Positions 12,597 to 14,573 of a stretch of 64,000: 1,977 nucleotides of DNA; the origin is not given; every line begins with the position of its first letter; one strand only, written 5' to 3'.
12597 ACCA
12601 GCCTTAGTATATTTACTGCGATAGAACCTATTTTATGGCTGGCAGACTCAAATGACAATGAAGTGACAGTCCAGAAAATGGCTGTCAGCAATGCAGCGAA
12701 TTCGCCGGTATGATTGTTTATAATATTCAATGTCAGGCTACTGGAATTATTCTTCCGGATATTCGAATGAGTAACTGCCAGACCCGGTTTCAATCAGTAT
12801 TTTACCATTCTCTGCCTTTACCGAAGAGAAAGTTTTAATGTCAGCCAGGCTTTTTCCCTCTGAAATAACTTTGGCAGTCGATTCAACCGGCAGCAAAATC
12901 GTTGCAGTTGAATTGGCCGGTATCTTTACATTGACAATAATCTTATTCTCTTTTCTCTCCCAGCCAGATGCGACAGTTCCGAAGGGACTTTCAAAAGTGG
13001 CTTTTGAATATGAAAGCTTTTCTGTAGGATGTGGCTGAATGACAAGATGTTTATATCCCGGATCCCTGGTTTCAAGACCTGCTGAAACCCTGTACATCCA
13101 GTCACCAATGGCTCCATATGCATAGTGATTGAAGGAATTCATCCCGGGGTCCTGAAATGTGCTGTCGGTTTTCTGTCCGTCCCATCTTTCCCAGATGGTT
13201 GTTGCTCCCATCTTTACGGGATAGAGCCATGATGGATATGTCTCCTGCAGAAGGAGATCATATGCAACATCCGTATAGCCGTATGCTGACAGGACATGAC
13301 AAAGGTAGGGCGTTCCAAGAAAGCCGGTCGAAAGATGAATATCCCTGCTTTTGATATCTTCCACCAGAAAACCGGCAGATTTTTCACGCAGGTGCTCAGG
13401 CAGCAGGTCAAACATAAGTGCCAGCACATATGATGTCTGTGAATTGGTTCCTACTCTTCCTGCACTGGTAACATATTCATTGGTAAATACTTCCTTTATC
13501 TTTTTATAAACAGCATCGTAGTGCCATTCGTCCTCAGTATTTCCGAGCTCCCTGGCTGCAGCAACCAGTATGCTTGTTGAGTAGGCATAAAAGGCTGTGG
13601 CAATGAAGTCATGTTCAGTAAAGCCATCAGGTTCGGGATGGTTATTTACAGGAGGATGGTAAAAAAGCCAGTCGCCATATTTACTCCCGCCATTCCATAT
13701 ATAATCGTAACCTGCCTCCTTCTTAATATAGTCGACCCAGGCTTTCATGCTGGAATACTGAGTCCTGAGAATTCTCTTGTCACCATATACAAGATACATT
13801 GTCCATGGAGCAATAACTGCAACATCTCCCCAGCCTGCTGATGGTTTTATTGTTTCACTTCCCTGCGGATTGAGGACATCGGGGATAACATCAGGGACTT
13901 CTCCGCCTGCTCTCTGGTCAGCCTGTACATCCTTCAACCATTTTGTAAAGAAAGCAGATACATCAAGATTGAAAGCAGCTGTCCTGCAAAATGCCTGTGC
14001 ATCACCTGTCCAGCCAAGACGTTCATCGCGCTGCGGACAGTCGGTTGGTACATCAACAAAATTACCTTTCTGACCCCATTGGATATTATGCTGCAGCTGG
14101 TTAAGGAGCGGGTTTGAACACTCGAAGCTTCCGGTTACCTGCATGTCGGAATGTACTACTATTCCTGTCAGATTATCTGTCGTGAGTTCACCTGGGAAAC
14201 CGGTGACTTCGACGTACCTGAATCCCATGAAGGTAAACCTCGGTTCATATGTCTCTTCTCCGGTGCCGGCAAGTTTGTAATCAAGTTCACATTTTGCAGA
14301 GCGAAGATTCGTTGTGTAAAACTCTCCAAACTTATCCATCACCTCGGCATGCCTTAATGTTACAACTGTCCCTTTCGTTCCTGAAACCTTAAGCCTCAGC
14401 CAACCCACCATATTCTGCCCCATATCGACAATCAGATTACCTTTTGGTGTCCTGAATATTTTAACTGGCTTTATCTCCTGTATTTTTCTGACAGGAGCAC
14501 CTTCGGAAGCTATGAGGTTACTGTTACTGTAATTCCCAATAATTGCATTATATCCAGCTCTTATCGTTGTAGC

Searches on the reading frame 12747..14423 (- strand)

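Call 27: search_protein_families(library=pfam, proteins=[window:12747-14423:-], max_evalue=0.00001)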
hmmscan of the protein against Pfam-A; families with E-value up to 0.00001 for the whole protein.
window:12747-14423:- (558 aa): 3 families
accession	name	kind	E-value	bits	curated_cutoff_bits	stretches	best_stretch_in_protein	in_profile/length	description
PF17389.8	Bac_rhamnosid6H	-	1.1e-128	429.7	24.5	1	97-445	3-337/339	Bacterial alpha-L-rhamnosidase 6 hairpin glycosidase domain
PF05592.18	Bac_rhamnosid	-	4.1e-32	110.6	22.2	1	1-91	12-102/102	Bacterial alpha-L-rhamnosidase concanavalin-like domain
PF17390.7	Bac_rhamnosid_C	-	2.4e-19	69.3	22.1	1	449-522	1-74/78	Bacterial alpha-L-rhamnosidase C-terminal domain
